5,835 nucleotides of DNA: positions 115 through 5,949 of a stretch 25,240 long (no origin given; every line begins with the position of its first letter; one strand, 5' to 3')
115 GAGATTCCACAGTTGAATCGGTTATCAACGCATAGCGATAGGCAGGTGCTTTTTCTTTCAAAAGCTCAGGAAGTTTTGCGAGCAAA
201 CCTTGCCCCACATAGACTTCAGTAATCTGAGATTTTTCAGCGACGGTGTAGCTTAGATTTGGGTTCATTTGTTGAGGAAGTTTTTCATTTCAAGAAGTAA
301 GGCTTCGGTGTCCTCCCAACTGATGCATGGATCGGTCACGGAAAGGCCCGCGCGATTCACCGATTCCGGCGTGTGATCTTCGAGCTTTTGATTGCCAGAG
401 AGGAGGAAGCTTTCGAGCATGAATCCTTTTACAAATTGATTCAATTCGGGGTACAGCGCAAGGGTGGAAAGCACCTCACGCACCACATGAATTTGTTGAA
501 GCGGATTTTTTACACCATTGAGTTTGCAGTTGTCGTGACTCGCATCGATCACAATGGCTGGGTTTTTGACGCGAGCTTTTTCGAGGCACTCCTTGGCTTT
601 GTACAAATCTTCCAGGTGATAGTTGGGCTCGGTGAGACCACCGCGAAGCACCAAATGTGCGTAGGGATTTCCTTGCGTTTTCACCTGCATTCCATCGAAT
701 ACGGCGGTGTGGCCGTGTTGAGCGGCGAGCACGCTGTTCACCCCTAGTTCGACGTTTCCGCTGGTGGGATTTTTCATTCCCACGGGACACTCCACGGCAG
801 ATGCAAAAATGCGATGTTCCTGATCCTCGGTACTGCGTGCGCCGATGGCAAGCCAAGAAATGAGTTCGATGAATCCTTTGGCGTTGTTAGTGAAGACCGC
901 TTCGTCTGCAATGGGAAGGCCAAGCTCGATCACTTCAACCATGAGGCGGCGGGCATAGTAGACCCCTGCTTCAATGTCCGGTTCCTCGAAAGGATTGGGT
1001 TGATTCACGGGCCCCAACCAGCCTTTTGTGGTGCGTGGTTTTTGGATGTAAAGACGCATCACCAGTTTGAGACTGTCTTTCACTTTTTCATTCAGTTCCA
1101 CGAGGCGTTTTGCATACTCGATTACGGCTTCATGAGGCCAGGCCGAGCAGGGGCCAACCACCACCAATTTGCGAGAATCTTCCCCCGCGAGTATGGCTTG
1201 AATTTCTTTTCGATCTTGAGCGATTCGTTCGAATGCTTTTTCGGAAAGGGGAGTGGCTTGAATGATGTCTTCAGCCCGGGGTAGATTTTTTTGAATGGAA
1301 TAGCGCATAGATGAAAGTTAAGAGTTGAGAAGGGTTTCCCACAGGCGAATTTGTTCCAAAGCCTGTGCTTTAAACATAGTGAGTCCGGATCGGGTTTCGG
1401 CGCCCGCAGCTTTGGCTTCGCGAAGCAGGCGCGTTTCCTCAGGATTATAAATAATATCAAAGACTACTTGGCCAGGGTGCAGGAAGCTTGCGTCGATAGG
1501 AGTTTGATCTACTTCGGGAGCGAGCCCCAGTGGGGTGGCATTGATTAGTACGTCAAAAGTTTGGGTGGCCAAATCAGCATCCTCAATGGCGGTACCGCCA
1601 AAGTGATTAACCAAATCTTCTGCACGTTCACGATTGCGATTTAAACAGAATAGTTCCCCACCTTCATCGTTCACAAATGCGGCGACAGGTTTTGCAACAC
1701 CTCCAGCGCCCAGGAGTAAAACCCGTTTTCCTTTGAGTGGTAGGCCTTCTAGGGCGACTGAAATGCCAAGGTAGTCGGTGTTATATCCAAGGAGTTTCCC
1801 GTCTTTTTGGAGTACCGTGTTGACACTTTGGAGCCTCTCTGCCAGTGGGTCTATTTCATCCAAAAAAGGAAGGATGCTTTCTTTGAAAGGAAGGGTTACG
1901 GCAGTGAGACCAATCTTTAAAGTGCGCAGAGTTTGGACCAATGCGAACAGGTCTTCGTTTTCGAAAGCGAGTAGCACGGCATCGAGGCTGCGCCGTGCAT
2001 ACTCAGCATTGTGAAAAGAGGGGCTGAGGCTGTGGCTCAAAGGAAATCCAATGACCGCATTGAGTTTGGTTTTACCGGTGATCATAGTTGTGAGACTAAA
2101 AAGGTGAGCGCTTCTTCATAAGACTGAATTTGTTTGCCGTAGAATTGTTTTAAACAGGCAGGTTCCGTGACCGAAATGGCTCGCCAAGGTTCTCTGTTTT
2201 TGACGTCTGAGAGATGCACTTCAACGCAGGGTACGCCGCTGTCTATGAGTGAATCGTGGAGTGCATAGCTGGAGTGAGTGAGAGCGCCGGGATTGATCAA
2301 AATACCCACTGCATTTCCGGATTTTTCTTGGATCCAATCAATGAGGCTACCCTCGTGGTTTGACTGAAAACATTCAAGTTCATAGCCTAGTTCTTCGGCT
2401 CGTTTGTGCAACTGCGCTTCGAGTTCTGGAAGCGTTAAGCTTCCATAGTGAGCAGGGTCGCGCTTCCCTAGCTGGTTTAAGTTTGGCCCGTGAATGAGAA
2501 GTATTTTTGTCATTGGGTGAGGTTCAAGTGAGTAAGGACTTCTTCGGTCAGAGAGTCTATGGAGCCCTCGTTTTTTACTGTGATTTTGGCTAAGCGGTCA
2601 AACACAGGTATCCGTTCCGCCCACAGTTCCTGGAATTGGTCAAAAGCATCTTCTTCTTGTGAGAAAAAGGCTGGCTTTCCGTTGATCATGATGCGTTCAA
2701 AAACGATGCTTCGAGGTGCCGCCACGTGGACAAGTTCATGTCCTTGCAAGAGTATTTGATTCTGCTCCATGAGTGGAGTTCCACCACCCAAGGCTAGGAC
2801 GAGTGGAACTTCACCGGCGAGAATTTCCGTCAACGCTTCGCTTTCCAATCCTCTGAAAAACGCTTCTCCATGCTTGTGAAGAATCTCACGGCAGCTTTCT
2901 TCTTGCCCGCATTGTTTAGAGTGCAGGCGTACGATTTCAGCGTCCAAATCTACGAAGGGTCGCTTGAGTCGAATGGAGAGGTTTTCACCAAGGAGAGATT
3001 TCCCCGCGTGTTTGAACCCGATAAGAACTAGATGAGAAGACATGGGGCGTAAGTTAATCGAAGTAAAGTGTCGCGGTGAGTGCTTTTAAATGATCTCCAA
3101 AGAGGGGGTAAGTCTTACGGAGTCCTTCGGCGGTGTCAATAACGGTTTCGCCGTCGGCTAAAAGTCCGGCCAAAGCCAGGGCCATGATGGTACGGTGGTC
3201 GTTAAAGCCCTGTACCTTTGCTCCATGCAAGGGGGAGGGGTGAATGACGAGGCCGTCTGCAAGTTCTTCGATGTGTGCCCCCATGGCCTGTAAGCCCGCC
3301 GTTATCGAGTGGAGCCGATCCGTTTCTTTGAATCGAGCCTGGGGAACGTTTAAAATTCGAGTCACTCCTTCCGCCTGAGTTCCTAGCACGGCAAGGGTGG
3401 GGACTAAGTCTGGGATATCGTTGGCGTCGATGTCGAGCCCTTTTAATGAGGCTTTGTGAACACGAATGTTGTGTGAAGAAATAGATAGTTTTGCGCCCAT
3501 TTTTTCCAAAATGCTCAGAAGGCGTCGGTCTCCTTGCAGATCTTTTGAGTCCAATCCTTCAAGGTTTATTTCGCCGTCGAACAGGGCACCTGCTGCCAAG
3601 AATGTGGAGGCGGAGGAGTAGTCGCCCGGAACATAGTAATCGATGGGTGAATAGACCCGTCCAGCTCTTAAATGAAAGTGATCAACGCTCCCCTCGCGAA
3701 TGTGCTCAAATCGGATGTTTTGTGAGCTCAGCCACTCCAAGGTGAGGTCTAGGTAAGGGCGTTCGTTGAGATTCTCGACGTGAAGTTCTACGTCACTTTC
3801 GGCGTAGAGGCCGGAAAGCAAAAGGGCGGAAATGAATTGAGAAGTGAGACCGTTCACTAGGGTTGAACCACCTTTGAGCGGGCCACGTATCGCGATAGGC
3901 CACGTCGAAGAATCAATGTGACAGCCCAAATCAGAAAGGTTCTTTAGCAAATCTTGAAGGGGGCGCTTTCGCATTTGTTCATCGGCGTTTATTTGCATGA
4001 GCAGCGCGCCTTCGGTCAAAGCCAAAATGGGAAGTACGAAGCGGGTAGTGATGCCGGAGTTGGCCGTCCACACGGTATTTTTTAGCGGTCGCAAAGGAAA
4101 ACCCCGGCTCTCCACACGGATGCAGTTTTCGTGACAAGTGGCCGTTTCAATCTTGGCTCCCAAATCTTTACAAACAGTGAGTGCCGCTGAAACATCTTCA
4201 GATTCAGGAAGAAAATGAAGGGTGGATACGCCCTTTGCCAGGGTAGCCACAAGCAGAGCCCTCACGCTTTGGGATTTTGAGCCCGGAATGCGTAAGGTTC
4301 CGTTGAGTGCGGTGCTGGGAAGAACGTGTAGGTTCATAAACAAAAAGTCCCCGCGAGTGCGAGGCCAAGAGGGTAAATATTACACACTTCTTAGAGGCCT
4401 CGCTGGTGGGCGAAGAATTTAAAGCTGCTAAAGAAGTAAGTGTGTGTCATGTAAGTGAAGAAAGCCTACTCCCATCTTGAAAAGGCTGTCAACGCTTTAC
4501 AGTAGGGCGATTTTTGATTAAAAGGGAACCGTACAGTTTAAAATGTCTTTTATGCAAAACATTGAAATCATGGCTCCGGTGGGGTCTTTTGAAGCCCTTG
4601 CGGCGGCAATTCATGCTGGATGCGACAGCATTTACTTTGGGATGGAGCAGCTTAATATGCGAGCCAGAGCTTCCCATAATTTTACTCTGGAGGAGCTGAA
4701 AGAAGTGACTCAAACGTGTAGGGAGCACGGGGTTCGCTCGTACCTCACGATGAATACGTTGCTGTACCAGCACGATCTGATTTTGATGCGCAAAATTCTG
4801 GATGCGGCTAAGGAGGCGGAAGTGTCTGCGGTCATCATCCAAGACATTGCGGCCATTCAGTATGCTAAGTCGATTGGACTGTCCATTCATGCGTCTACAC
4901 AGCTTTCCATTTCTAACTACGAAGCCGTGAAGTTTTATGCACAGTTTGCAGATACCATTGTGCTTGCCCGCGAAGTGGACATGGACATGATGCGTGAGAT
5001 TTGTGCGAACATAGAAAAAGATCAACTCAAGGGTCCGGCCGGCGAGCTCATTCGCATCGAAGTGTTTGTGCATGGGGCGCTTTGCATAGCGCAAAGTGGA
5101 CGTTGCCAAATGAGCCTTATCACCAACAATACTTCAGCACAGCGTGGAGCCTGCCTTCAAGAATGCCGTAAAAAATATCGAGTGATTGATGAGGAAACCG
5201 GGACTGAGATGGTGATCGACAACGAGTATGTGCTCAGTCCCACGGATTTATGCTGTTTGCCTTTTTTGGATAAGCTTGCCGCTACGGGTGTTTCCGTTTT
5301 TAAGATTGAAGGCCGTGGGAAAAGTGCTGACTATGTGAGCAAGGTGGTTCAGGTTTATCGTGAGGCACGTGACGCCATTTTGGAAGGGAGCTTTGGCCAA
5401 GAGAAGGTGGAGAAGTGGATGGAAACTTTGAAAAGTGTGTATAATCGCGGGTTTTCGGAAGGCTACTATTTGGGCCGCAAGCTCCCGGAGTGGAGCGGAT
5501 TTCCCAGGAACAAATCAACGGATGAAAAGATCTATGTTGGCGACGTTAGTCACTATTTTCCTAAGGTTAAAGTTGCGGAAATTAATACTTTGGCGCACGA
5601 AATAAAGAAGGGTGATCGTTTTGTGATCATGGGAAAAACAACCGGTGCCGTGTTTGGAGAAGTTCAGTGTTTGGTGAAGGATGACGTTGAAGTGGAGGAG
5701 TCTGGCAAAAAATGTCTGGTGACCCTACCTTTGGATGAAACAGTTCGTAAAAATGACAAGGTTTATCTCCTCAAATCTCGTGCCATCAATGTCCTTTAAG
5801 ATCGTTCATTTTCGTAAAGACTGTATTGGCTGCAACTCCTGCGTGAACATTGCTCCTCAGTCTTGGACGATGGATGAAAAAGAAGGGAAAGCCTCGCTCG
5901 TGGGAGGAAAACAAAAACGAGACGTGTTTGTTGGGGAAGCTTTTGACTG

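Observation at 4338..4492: Hidden Phe-sensing leader-peptide attenuator controlling the whole shikimate operon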

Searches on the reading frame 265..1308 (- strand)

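Call 6: search_protein_families(library=pfam, proteins=[window:265-1308:-])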
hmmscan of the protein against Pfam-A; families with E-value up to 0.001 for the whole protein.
window:265-1308:- (347 aa): 1 family
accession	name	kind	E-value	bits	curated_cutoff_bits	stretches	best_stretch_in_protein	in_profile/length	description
PF00793.26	DAHP_synth_1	-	5.2e-50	170.3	25.5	1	37-337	8-268/270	DAHP synthetase I family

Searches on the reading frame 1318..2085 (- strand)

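Call 6: search_protein_families(library=pfam, proteins=[window:1318-2085:-])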
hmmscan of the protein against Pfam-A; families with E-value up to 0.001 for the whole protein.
window:1318-2085:- (255 aa): 2 families
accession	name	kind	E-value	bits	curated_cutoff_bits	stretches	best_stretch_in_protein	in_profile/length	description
PF08501.16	Shikimate_dh_N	-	1.3e-19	70.7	27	1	11-91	1-83/83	Shikimate dehydrogenase substrate binding domain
PF01488.26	Shikimate_DH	-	4e-08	33.9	24.3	1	117-184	10-83/138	Shikimate / quinate 5-dehydrogenase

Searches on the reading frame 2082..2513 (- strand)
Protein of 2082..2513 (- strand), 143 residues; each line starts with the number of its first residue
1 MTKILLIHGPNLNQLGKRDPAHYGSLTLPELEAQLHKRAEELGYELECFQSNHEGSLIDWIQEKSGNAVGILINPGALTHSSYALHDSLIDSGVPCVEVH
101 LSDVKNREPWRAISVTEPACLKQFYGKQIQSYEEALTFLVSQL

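Call 6: search_protein_families(library=pfam, proteins=[window:2082-2513:-])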
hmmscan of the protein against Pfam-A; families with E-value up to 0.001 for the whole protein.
window:2082-2513:- (143 aa): 1 family
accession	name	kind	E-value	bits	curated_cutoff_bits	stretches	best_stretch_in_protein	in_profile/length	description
PF01220.24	DHquinase_II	-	2.5e-50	170.2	23.3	1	3-139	1-137/138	Dehydroquinase class II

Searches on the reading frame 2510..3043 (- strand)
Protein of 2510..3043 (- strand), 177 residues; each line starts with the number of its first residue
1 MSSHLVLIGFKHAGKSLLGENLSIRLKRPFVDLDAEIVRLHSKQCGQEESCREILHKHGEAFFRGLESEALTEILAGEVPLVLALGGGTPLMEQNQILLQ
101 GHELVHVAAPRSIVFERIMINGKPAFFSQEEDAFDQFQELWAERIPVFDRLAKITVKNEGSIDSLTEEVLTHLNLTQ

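Call 6: search_protein_families(library=pfam, proteins=[window:2510-3043:-])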
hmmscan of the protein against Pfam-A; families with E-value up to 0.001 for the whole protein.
window:2510-3043:- (177 aa): 1 family
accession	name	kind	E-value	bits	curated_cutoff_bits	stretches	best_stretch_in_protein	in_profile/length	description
PF01202.28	SKI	-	5.9e-27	95.2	22.1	1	13-172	3-157/159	Shikimate kinase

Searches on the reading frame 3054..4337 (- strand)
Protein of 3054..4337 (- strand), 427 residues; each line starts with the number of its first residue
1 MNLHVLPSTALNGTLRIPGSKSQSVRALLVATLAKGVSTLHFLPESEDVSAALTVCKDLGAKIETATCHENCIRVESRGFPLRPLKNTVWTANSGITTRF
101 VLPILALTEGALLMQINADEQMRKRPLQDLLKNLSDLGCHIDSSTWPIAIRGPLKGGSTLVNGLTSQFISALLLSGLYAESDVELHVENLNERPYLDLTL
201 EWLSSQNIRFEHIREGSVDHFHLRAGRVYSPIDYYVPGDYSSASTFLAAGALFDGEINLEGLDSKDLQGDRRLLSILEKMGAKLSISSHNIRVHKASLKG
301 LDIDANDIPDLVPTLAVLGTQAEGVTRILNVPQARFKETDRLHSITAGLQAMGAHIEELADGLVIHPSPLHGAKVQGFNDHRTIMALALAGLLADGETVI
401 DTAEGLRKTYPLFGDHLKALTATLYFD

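Call 6: search_protein_families(library=pfam, proteins=[window:3054-4337:-])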
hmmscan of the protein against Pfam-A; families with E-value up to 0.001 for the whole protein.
window:3054-4337:- (427 aa): 1 family
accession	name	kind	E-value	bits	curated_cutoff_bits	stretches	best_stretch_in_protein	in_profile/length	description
PF00275.25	EPSP_synthase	-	2.3e-91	307.1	22.8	1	7-417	3-417/417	EPSP synthase (3-phosphoshikimate 1-carboxyvinyltransferase)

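Call 12: find_related_loci(query=window:3054-4337:-, collection=genome_contigs, flank=1500)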
Query window:3054-4337:- (427 aa) in genome_contigs; peptide patterns used: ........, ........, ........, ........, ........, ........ (x = any residue, [..] = any of these).
71 stretches matched a pattern; 3 encode a relative of the query (tblastn E <= 1e-3); 3 distinct loci.
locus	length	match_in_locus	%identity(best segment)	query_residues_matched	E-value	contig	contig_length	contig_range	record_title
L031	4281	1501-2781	77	1-427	0e+0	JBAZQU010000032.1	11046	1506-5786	MAG: Candidatus Gracilibacteria bacterium isolate SO_2017_SWC_60 scaffold_5156_c1_LP-4_2017, whole genome shotgun sequen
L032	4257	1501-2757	32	2-415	1e-62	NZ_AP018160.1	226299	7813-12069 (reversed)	Endosymbiont of Pachyrhynchus infernalis isolate NARPIN1 chromosome, complete genome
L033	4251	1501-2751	33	2-427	8e-62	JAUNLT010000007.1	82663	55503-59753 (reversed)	MAG: Lagierella massiliensis isolate S30M_St_45 NODE_131_length_82663_cov_15.347920, whole genome shotgun sequence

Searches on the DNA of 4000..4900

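Call 4: search_rna_families(source=window, start=4000, end=4900, threshold=evalue, max_evalue=10)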
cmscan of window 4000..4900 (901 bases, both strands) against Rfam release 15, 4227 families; matches with E-value up to 10: 1.
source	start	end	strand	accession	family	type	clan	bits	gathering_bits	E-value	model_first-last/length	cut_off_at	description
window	4144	4175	+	RF01315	CRISPR-DR2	Gene; CRISPR;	CL00014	18.1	37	2.7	1-30/30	no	CRISPR RNA direct repeat element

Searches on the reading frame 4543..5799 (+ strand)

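Call 6: search_protein_families(library=pfam, proteins=[window:4543-5799:+])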
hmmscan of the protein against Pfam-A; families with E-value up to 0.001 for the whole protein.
window:4543-5799:+ (418 aa): 1 family
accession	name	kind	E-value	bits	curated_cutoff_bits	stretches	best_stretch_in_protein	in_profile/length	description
PF01136.24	Peptidase_U32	-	3e-68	230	22.4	1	82-313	4-231/233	Peptidase family U32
